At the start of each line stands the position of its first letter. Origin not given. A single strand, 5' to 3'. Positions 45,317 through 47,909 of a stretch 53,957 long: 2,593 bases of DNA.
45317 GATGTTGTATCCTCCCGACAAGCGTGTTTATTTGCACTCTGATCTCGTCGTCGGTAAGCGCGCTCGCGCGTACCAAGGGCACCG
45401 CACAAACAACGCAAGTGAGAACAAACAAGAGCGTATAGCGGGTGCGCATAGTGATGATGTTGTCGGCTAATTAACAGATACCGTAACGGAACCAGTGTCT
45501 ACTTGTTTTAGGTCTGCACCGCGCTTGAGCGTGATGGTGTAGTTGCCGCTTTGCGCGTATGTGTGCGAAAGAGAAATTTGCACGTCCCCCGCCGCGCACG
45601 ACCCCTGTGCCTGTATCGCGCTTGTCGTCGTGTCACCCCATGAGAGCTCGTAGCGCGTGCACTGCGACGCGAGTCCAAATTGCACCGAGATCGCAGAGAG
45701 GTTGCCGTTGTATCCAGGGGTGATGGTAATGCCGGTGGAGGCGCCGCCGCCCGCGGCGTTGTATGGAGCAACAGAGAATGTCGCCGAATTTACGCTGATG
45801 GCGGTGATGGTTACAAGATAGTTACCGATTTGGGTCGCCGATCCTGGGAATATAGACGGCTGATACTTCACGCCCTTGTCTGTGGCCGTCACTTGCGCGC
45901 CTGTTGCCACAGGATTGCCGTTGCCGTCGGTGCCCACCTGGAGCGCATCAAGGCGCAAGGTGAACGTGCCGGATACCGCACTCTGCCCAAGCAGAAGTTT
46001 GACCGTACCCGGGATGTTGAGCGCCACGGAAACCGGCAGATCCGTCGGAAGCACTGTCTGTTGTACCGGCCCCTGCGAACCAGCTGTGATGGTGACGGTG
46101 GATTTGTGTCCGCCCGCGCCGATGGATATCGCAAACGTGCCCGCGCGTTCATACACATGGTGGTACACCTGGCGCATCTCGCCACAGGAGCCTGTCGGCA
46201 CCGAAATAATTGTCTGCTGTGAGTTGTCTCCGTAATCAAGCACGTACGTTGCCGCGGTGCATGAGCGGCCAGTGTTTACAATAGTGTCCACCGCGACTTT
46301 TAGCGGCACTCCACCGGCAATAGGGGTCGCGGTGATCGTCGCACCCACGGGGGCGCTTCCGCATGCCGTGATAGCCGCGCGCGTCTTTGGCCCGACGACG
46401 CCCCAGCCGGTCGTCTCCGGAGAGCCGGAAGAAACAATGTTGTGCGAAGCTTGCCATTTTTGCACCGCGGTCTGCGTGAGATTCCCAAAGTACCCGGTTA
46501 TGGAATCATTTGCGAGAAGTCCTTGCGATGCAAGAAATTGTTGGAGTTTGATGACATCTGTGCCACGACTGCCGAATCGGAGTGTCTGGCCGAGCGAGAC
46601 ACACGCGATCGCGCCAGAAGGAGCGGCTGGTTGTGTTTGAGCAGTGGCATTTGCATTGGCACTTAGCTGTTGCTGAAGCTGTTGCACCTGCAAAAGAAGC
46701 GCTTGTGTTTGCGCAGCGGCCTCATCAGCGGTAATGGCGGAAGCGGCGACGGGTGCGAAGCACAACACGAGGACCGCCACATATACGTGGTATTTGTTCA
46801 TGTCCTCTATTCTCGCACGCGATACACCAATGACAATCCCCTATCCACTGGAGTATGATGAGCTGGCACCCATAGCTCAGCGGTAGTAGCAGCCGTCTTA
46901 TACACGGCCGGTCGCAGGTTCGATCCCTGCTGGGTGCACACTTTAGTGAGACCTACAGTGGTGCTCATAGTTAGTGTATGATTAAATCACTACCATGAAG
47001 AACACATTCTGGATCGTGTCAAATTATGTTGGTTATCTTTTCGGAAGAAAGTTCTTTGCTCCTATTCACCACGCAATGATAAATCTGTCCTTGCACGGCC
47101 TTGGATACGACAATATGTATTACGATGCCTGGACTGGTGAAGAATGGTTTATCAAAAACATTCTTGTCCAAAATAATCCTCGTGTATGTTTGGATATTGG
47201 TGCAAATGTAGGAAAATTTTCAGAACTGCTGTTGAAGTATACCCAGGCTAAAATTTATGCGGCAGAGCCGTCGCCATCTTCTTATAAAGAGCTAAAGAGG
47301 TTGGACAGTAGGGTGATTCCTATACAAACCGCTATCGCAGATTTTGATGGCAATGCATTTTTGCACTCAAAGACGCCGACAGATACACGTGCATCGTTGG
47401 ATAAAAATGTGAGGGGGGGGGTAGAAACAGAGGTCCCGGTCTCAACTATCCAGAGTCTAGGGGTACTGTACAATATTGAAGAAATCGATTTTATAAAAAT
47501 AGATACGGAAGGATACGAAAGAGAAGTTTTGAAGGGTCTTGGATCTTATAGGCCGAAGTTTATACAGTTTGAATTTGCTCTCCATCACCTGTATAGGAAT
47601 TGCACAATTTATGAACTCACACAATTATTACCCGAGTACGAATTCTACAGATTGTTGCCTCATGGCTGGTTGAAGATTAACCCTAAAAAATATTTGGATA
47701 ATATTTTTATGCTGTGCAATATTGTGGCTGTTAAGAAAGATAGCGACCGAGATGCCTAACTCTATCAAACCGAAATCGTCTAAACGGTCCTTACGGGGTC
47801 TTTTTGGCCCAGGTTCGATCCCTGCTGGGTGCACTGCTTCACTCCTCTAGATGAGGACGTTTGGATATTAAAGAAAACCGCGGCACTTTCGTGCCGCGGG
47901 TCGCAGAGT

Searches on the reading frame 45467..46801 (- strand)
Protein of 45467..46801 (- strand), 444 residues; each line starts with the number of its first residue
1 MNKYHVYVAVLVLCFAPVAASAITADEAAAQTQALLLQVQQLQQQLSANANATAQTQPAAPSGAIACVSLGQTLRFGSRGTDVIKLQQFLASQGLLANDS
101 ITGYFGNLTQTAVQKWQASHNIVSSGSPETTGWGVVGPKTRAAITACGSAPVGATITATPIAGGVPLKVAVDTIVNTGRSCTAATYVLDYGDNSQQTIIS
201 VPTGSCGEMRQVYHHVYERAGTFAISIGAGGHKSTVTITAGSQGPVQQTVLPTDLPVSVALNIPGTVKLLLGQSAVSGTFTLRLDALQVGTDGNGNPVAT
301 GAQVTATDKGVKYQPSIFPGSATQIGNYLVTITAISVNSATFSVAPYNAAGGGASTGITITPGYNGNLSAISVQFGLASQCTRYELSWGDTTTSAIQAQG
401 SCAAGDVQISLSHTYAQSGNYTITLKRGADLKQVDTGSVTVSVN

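Call 69: search_protein_families(library=pfam, proteins=[window:45467-46801:-], max_evalue=0.001)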
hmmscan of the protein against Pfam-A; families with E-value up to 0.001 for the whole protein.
window:45467-46801:- (444 aa): 2 families
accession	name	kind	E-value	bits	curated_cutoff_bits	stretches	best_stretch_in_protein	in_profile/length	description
PF01471.23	PG_binding_1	-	1.2e-10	41.8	23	1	79-142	1-55/57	Putative peptidoglycan binding domain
PF00801.26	PKD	-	1.5e-06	28.5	23.5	0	156-237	4-73/80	PKD domain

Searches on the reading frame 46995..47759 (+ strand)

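Call 69: search_protein_families(library=pfam, proteins=[window:46995-47759:+], max_evalue=0.001)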
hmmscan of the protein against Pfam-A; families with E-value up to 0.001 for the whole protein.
window:46995-47759:+ (254 aa): 3 families
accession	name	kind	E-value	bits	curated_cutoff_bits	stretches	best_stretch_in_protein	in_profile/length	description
PF05050.19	Methyltransf_21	-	3.8e-16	60.1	22.7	1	67-216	1-170/173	Methyltransferase FkbM domain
PF05575.17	V_cholerae_RfbT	-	4.5e-05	23.3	27.9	1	34-204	56-238/286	Vibrio cholerae RfbT protein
PF01728.25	FtsJ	-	0.0002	21.8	24.1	1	61-124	21-85/181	FtsJ-like methyltransferase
